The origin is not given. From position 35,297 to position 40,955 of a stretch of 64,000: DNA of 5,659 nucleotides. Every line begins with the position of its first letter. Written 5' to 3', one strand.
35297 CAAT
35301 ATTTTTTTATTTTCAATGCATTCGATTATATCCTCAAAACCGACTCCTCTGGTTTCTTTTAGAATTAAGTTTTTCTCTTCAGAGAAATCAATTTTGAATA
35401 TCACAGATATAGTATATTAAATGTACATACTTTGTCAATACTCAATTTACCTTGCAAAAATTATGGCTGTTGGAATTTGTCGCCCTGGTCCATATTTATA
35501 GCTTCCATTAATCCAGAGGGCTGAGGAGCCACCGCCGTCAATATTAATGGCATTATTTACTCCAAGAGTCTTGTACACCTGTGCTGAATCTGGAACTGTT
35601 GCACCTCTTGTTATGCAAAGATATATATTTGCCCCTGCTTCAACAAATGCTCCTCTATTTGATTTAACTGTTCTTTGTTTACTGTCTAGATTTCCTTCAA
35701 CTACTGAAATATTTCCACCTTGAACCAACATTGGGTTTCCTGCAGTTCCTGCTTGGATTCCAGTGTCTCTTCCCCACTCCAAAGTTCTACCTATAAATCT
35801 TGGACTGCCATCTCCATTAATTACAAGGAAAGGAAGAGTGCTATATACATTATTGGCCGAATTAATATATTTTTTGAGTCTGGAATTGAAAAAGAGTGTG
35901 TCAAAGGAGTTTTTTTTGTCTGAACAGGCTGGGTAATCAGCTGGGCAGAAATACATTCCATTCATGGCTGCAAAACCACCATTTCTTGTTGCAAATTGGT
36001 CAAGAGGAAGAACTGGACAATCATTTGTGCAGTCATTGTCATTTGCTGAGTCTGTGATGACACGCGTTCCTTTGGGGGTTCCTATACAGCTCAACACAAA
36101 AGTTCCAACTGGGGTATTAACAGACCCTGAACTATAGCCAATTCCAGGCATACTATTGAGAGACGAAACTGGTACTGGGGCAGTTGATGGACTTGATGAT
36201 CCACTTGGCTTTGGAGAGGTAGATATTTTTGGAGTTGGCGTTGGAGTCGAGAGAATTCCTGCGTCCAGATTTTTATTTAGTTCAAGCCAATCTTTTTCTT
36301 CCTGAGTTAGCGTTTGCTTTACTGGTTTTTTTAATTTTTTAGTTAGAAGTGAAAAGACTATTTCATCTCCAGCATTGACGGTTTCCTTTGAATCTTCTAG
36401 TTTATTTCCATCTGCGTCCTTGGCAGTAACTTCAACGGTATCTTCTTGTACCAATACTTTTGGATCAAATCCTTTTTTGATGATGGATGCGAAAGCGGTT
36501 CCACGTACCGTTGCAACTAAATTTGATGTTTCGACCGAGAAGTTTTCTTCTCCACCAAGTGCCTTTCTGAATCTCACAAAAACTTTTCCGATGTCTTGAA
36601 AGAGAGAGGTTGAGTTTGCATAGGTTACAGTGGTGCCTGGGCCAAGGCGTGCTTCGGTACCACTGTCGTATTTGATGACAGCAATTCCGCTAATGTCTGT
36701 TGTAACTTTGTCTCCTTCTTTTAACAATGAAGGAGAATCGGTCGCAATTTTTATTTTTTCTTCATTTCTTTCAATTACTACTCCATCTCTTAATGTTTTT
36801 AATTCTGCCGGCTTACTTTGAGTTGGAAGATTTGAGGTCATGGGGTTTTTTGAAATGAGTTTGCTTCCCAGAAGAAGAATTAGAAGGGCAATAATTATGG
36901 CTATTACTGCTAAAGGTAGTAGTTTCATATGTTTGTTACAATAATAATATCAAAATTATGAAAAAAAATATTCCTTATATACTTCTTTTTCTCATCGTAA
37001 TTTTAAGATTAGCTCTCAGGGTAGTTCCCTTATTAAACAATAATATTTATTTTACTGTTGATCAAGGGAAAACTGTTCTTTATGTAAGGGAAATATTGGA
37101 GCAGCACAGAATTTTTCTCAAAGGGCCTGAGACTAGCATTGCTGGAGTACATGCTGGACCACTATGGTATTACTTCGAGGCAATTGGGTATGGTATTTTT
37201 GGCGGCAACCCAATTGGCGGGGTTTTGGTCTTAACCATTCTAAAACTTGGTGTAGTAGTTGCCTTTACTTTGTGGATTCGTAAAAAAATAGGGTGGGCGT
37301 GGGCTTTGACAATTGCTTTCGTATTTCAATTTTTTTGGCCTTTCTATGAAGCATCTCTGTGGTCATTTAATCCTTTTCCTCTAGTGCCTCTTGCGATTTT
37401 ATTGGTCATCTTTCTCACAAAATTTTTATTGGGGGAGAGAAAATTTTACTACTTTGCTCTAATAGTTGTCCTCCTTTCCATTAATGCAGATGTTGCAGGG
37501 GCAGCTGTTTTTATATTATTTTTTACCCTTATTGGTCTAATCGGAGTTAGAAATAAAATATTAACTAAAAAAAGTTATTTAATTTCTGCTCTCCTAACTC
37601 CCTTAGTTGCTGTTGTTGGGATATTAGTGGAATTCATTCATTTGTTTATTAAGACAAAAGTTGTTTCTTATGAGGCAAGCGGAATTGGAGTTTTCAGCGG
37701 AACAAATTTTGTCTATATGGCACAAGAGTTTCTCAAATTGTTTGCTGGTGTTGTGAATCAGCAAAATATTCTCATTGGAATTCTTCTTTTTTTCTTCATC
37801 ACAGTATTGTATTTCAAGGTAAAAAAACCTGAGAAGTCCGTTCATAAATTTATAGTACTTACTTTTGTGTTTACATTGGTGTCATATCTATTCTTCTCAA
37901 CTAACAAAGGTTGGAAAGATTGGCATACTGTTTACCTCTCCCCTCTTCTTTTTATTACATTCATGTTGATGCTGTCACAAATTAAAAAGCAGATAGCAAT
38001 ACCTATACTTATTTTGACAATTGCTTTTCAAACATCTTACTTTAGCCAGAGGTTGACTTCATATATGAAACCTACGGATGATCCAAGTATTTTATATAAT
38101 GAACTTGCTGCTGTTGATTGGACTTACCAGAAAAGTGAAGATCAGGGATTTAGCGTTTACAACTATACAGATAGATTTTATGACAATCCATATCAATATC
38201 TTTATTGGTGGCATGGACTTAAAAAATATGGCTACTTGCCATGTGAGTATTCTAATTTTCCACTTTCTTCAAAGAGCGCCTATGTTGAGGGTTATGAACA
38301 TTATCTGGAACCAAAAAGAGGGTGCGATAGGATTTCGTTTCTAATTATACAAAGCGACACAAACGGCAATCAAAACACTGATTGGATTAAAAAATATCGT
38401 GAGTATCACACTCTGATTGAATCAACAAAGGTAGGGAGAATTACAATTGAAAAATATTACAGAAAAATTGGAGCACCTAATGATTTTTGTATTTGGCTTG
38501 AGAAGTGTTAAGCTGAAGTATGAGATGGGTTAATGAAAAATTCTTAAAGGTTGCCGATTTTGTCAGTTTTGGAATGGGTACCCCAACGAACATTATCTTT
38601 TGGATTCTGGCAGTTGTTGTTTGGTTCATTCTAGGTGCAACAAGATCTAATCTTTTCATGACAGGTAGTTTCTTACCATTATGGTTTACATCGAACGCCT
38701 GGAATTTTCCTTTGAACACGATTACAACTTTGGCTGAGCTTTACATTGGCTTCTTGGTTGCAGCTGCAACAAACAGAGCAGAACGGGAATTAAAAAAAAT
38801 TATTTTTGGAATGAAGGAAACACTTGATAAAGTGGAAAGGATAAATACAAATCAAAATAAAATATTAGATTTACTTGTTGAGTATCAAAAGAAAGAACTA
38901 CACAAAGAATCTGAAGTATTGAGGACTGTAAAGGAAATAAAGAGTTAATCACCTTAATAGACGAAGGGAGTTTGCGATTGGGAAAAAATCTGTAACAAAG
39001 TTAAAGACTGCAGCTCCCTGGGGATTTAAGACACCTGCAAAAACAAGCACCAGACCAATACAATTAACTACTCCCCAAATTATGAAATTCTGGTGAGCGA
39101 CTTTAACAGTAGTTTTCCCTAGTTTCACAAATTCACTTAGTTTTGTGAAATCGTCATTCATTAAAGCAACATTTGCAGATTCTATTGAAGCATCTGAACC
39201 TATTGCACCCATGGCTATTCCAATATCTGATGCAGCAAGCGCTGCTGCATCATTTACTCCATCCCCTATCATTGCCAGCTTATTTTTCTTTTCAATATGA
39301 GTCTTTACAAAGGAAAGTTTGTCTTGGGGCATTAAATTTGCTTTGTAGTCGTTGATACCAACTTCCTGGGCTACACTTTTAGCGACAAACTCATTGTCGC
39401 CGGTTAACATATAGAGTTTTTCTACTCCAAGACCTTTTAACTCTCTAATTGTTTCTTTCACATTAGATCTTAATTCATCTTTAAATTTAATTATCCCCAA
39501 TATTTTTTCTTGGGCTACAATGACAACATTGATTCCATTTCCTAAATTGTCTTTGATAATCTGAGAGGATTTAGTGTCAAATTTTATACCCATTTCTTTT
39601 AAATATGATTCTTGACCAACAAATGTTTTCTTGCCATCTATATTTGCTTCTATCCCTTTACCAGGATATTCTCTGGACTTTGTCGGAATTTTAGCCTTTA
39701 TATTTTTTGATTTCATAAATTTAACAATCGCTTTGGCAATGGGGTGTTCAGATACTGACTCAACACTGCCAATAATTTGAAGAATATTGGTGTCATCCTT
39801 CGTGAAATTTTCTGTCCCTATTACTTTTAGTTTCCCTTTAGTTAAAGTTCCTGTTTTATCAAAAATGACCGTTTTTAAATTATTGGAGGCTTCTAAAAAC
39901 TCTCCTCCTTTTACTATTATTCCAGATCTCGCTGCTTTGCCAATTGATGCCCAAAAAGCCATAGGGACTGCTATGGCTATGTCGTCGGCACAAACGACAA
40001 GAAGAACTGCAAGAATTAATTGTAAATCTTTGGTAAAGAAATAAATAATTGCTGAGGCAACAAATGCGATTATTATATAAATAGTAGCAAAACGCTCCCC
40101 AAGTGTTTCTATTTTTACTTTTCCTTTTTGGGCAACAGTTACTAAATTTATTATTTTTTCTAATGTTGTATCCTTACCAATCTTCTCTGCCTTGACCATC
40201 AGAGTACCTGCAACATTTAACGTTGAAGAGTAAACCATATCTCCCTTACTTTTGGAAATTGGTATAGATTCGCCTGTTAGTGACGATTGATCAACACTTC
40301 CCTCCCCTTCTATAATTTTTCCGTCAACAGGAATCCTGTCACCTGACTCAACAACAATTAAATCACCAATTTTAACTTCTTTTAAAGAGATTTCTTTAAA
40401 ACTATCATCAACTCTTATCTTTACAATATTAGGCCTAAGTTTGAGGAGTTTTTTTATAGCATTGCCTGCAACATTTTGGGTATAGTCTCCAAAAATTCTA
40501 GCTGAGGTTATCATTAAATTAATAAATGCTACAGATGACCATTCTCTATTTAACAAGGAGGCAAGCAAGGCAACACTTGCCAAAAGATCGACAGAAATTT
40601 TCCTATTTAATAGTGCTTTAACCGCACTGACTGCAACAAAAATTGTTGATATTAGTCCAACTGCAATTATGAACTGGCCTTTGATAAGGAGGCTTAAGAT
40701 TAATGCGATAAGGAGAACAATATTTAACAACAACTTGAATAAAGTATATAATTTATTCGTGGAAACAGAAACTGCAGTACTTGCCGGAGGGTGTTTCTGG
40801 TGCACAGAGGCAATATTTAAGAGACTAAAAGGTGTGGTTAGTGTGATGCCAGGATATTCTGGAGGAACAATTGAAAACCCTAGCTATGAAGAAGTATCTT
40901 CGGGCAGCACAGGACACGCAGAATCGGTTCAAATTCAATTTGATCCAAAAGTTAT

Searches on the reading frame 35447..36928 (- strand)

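Call 47: search_protein_families(library=pfam, proteins=[window:35447-36928:-], max_evalue=0.001)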
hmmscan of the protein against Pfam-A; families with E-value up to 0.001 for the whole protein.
window:35447-36928:- (493 aa): 2 families
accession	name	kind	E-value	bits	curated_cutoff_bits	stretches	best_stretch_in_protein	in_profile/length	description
PF09992.14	NAGPA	-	4.1e-15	56.8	25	1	359-491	33-168/169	Phosphodiester glycosidase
PF04773.18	FecR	-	4.8e-06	27.4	24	1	73-165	1-96/97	FecR protein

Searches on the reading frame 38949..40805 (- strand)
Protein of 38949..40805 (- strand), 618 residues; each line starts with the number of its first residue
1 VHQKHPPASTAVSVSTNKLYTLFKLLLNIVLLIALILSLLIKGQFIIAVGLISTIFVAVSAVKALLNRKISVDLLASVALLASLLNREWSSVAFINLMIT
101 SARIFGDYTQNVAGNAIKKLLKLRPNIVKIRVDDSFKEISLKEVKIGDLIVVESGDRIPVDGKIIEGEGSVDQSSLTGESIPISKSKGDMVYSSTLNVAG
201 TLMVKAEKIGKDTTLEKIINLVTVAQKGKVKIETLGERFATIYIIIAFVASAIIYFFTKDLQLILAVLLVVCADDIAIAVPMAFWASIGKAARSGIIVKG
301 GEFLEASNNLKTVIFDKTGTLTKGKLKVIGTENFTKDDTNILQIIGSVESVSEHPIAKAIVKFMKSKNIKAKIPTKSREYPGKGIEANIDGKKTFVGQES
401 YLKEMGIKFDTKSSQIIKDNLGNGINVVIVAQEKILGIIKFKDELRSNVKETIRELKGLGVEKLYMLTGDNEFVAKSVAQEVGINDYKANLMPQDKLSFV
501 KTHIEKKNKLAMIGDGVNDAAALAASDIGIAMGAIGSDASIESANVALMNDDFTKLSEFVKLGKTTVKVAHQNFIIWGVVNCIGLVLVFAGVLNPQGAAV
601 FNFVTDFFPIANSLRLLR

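Call 47: search_protein_families(library=pfam, proteins=[window:38949-40805:-], max_evalue=0.001)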
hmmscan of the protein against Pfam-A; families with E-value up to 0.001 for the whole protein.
window:38949-40805:- (618 aa): 2 families
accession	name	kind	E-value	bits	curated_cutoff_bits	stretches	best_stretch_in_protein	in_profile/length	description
PF00122.25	E1-E2_ATPase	-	1.1e-45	155.8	28.1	1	123-293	2-180/181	E1-E2 ATPase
PF00702.32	Hydrolase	-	1.2e-28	101.3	26.4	1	311-526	2-190/191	haloacid dehalogenase-like hydrolase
